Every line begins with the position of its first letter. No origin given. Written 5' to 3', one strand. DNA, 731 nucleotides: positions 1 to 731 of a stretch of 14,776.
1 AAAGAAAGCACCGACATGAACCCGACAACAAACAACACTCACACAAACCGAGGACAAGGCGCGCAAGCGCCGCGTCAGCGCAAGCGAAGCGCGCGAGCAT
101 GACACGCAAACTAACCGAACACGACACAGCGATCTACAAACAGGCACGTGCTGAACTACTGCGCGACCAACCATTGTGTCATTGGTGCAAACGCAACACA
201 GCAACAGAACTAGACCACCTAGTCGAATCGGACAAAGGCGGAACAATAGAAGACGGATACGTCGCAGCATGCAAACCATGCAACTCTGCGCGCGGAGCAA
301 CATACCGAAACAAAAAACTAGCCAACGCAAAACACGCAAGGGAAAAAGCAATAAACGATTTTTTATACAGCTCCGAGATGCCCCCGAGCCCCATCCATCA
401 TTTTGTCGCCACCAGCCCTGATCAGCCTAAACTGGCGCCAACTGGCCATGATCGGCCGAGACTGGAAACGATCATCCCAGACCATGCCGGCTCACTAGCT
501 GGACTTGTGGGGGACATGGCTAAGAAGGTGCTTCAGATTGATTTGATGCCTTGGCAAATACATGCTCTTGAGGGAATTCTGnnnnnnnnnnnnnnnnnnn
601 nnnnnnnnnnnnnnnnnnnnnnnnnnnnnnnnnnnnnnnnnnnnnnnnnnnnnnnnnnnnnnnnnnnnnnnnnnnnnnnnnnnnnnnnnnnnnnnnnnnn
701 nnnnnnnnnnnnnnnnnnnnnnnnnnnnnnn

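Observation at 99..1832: HNH endonuclease covalently fused to the large terminase, with no recognisable small terminase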

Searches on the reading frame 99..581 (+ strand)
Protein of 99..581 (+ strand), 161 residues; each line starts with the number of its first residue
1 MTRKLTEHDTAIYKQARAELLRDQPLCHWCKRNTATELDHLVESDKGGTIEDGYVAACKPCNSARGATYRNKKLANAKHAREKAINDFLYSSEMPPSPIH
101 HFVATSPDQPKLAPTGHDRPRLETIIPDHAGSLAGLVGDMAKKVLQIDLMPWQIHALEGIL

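Call 3: search_protein_families(library=pfam, proteins=[window:99-530:+], max_evalue=0.1)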
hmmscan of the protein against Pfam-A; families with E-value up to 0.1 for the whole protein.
window:99-530:+ (144 aa): 2 families
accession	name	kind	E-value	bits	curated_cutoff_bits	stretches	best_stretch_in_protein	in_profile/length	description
PF14279.12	HNH_5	-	0.00028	21.2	27.5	1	27-70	1-48/56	HNH endonuclease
PF01844.29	HNH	-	0.012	16.2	21.4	1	27-67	1-46/47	HNH endonuclease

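Call 4: search_protein_families(library=phrogs, proteins=[window:99-530:+], max_evalue=0.01)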
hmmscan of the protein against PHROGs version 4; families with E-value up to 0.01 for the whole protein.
window:99-530:+ (144 aa): 19 families
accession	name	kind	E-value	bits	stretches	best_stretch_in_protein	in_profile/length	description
phrog_589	-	DNA, RNA and nucleotide metabolism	1.6e-11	45.3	1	11-82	77-155/179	HNH endonuclease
phrog_144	-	DNA, RNA and nucleotide metabolism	2.4e-08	34.8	1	14-87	73-155/175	HNH endonuclease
phrog_2323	-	DNA, RNA and nucleotide metabolism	3.5e-07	31.2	1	8-76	19-94/113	HNH endonuclease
phrog_6050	-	DNA, RNA and nucleotide metabolism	6.3e-07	29.5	1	17-73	304-366/402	HNH endonuclease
phrog_338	-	DNA, RNA and nucleotide metabolism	1.1e-06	29.3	1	10-74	191-267/340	HNH endonuclease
phrog_9545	-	DNA, RNA and nucleotide metabolism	1.5e-06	29.1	1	27-72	123-171/206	HNH endonuclease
phrog_7785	-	DNA, RNA and nucleotide metabolism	7.5e-06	27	1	20-83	66-129/147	HNH endonuclease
phrog_9443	-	DNA, RNA and nucleotide metabolism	2.6e-05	25.1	1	3-83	81-160/170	HNH endonuclease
phrog_2118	-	DNA, RNA and nucleotide metabolism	3.2e-05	24.6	1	4-67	155-223/301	HNH endonuclease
phrog_7370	-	DNA, RNA and nucleotide metabolism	4.3e-05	24.6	1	21-89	38-107/115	HNH endonuclease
phrog_333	-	DNA, RNA and nucleotide metabolism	5.9e-05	24.3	1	16-81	24-94/138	HNH endonuclease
phrog_14314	-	DNA, RNA and nucleotide metabolism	6.2e-05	24.4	1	11-74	2-70/252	HNH endonuclease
phrog_2214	-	DNA, RNA and nucleotide metabolism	6.2e-05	23.3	1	7-79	175-250/429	HNH endonuclease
phrog_5718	-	DNA, RNA and nucleotide metabolism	8.8e-05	22.7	1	10-81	114-189/394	HNH endonuclease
phrog_5956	-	DNA, RNA and nucleotide metabolism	0.0001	23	1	16-87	51-131/138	HNH endonuclease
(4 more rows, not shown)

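Call 34: search_dna_similar(query=window:99-581:+, collection=phages, mode=protein, max_evalue=0.001, max_rows=40)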
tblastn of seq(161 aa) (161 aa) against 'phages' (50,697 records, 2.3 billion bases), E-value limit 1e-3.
No match.

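Call 103: search_protein_families(library=phrogs, proteins=[window:99-530:+], max_evalue=1)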
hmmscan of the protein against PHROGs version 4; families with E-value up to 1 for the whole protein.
window:99-530:+ (144 aa): 25 families
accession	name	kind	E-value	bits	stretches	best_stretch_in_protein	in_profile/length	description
phrog_589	-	DNA, RNA and nucleotide metabolism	1.6e-11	45.3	1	11-82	77-155/179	HNH endonuclease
phrog_144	-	DNA, RNA and nucleotide metabolism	2.4e-08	34.8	1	14-87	73-155/175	HNH endonuclease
phrog_2323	-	DNA, RNA and nucleotide metabolism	3.5e-07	31.2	1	8-76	19-94/113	HNH endonuclease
phrog_6050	-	DNA, RNA and nucleotide metabolism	6.3e-07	29.5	1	17-73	304-366/402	HNH endonuclease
phrog_338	-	DNA, RNA and nucleotide metabolism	1.1e-06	29.3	1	10-74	191-267/340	HNH endonuclease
phrog_9545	-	DNA, RNA and nucleotide metabolism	1.5e-06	29.1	1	27-72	123-171/206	HNH endonuclease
phrog_7785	-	DNA, RNA and nucleotide metabolism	7.5e-06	27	1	20-83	66-129/147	HNH endonuclease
phrog_9443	-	DNA, RNA and nucleotide metabolism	2.6e-05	25.1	1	3-83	81-160/170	HNH endonuclease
phrog_2118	-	DNA, RNA and nucleotide metabolism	3.2e-05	24.6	1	4-67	155-223/301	HNH endonuclease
phrog_7370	-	DNA, RNA and nucleotide metabolism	4.3e-05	24.6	1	21-89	38-107/115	HNH endonuclease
phrog_333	-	DNA, RNA and nucleotide metabolism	5.9e-05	24.3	1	16-81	24-94/138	HNH endonuclease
phrog_14314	-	DNA, RNA and nucleotide metabolism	6.2e-05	24.4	1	11-74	2-70/252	HNH endonuclease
phrog_2214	-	DNA, RNA and nucleotide metabolism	6.2e-05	23.3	1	7-79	175-250/429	HNH endonuclease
phrog_5718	-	DNA, RNA and nucleotide metabolism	8.8e-05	22.7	1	10-81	114-189/394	HNH endonuclease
phrog_5956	-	DNA, RNA and nucleotide metabolism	0.0001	23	1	16-87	51-131/138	HNH endonuclease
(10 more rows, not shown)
